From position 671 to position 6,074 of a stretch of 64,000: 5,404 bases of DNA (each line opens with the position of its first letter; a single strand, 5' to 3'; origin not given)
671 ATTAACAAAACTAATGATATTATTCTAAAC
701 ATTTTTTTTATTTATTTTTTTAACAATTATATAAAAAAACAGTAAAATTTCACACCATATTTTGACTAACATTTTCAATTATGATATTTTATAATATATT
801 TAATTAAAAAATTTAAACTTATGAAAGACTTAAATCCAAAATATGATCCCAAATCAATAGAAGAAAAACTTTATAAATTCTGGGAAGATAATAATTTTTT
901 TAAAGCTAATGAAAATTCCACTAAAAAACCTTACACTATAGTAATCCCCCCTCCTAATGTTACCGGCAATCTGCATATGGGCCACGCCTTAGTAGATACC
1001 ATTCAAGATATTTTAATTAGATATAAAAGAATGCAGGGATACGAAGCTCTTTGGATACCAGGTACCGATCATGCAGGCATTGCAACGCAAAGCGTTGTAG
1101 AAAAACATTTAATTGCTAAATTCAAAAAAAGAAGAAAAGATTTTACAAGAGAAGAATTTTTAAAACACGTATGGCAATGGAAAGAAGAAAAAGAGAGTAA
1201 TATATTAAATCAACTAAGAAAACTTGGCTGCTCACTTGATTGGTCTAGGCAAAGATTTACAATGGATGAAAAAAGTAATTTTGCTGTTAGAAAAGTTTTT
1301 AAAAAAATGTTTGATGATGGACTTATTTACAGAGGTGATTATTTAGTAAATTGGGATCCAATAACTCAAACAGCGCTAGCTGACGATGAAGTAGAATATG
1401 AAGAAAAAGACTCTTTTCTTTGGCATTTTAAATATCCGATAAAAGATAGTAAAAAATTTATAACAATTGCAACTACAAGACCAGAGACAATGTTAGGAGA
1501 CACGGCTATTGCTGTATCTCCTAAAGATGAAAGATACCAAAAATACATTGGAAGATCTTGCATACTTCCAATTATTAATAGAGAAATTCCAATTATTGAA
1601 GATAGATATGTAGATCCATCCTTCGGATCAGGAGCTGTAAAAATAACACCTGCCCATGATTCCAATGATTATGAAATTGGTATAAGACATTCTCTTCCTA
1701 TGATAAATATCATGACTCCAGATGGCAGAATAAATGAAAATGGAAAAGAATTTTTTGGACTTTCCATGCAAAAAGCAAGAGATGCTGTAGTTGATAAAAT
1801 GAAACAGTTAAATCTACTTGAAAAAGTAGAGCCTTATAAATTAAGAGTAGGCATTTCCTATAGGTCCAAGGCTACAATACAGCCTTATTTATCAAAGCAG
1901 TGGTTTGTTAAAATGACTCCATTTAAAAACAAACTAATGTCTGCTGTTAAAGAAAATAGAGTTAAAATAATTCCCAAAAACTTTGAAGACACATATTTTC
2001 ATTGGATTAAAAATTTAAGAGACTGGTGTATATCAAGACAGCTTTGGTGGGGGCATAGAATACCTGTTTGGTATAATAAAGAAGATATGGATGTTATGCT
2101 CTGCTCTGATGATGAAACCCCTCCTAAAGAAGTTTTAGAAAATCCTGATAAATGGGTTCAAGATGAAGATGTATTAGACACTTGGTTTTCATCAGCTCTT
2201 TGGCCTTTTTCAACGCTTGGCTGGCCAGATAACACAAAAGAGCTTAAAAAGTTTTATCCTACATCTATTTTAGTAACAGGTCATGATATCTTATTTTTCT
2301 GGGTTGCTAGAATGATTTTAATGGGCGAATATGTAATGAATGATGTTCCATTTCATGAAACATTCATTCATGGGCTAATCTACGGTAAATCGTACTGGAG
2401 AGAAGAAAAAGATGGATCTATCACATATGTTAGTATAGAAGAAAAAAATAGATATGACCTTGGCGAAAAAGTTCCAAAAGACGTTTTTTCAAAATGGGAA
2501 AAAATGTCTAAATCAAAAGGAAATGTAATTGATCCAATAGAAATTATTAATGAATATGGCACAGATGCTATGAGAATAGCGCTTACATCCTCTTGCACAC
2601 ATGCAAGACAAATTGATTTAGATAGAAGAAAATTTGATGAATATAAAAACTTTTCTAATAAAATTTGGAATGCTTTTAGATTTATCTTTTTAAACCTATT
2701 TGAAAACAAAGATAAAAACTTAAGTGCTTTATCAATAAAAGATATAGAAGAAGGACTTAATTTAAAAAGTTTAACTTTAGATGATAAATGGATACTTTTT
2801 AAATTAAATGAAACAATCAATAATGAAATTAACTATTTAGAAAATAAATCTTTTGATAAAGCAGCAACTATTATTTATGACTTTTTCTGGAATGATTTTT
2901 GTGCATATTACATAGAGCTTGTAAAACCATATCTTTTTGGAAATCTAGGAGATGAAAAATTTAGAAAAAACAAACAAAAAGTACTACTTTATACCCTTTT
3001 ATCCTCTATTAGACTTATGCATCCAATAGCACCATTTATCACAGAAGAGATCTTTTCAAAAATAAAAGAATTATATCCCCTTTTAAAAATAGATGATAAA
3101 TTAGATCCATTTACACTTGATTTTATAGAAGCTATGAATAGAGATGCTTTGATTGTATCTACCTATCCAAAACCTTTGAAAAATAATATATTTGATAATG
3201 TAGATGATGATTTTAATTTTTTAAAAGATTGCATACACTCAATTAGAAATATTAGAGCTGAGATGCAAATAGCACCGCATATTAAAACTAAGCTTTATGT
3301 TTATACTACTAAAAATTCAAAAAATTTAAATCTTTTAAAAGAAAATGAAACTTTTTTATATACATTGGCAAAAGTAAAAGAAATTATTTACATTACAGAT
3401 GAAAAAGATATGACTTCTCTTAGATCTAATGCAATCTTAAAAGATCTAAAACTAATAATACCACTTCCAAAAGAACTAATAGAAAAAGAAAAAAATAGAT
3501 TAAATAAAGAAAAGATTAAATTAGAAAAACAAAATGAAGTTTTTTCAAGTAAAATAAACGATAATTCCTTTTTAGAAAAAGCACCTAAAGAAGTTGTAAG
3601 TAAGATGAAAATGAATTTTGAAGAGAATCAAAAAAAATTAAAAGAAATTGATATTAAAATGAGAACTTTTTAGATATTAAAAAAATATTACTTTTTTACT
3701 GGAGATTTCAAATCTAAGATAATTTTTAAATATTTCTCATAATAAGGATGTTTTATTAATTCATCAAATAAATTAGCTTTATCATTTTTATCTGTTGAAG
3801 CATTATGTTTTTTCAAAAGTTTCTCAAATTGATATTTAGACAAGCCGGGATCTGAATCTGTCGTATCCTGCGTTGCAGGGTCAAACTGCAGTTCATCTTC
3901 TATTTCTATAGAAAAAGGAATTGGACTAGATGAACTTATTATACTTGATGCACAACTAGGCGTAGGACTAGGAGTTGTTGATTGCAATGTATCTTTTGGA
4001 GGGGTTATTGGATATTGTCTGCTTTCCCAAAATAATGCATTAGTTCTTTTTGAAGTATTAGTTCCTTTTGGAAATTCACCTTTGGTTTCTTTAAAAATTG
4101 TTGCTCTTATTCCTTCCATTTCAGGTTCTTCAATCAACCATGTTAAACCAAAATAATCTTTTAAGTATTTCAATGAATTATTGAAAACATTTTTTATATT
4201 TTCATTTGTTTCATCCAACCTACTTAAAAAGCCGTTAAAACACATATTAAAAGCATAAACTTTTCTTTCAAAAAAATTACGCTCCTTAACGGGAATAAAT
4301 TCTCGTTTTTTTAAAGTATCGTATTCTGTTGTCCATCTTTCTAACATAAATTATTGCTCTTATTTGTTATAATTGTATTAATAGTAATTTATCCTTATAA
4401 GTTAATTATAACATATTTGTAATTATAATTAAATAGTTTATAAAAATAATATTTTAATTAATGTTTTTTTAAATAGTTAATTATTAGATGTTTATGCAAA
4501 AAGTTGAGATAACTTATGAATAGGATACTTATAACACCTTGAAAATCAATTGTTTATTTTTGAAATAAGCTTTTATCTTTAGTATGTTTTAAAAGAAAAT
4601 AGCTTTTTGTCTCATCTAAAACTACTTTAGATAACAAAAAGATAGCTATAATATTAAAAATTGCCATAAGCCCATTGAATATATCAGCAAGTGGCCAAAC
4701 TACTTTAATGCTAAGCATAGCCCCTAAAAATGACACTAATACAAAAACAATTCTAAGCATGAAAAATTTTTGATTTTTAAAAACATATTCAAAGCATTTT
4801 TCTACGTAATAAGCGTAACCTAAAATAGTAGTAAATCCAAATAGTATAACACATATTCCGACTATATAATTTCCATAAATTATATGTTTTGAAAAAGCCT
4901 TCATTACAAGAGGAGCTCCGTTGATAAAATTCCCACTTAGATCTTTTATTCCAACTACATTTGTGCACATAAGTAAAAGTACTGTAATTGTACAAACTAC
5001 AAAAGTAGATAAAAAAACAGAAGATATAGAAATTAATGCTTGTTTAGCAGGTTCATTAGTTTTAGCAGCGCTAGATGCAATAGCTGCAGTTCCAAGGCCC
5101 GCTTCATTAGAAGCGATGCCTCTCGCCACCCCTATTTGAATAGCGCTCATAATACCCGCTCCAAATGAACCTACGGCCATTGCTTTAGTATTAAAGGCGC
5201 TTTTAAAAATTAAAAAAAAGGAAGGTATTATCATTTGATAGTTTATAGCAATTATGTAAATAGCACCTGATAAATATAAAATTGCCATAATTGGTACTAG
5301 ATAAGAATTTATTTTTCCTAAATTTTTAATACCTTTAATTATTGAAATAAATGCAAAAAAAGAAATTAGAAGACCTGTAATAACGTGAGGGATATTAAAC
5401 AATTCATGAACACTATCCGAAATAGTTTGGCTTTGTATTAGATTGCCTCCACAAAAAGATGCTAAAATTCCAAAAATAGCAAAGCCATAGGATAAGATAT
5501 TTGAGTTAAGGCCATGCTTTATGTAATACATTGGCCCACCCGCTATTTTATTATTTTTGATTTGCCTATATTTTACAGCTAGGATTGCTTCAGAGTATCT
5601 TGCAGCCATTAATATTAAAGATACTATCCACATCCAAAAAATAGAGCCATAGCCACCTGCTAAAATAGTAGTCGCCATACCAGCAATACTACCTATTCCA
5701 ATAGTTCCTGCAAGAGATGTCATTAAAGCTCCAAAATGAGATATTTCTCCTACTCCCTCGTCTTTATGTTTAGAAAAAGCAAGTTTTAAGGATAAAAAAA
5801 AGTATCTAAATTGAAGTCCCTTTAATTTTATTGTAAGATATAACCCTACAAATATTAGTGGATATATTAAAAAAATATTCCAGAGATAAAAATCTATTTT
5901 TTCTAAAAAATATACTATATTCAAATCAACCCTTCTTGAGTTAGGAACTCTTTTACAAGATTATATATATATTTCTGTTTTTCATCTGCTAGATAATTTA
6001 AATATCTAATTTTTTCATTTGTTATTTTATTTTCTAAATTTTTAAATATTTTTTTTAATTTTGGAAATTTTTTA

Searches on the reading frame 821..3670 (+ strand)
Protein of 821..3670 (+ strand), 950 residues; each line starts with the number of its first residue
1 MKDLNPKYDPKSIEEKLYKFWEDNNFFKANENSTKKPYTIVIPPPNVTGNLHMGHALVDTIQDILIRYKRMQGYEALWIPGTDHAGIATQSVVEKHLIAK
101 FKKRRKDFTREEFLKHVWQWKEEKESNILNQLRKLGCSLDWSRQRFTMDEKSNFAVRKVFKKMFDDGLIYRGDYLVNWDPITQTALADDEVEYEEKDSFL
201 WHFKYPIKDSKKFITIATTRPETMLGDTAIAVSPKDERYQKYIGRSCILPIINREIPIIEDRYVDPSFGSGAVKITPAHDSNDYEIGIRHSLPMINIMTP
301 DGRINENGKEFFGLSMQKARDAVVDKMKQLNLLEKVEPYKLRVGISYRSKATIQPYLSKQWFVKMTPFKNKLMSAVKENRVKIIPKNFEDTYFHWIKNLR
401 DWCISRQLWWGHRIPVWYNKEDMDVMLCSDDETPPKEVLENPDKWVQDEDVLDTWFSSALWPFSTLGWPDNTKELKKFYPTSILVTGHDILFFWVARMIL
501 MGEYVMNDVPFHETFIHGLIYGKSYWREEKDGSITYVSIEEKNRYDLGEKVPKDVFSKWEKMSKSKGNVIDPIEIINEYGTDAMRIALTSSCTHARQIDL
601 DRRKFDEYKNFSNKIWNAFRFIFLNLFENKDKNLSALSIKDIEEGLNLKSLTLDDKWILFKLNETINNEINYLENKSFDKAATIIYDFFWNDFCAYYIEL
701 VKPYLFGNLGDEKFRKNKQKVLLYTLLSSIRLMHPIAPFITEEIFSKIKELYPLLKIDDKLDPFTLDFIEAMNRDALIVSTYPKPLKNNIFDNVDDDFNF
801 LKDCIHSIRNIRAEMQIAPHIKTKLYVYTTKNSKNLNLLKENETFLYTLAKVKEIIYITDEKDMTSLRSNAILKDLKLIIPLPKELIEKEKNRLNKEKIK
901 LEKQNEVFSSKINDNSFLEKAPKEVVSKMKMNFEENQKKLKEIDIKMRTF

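Call 42: search_protein_families(library=pfam, proteins=[window:821-3670:+], max_evalue=0.001)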
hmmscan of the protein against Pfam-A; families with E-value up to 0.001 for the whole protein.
window:821-3670:+ (950 aa): 6 families
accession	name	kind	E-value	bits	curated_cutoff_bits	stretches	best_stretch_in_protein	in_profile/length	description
PF00133.28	tRNA-synt_1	-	9.7e-138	459.8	22.7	2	16-521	1-369/414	tRNA synthetases class I (I, L, M and V)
PF08264.19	Anticodon_1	-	7.1e-32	110.8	25.1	1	655-825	1-146/148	Anticodon-binding domain of tRNA ligase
PF09334.17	tRNA-synt_1g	-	3.5e-25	89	20.1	3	43-192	6-136/391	tRNA synthetases class I (M)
PF13603.12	tRNA-synt_1_2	-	2.7e-11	43.7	25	1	244-303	86-145/185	Leucyl-tRNA synthetase, editing domain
PF10458.14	Val_tRNA-synt_C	-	3.9e-08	33.9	25.9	1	887-942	2-57/66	Valyl tRNA synthetase tRNA binding arm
PF01406.26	tRNA-synt_1e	-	0.00013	21.8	27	0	559-604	251-295/301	tRNA synthetases class I (C) catalytic domain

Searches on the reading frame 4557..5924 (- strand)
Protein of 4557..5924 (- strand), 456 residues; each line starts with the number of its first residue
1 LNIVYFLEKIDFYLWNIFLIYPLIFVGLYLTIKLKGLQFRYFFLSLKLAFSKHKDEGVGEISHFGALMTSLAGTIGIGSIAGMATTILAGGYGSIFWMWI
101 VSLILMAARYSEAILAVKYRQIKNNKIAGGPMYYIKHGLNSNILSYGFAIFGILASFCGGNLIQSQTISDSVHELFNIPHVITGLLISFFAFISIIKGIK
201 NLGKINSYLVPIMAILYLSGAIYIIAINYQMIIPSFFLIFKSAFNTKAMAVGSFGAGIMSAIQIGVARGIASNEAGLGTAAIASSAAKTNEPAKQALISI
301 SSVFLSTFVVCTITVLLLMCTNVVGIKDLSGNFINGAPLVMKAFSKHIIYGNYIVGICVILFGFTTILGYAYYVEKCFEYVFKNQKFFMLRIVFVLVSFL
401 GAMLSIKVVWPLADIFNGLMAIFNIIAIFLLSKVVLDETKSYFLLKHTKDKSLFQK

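Call 42: search_protein_families(library=pfam, proteins=[window:4557-5924:-], max_evalue=0.001)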
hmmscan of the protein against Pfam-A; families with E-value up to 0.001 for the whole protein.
window:4557-5924:- (456 aa): 1 family
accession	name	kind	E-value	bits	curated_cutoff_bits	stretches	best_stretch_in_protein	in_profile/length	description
PF01235.23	Na_Ala_symp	-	2.1e-118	396.5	24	1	52-449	4-386/392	Sodium:alanine symporter family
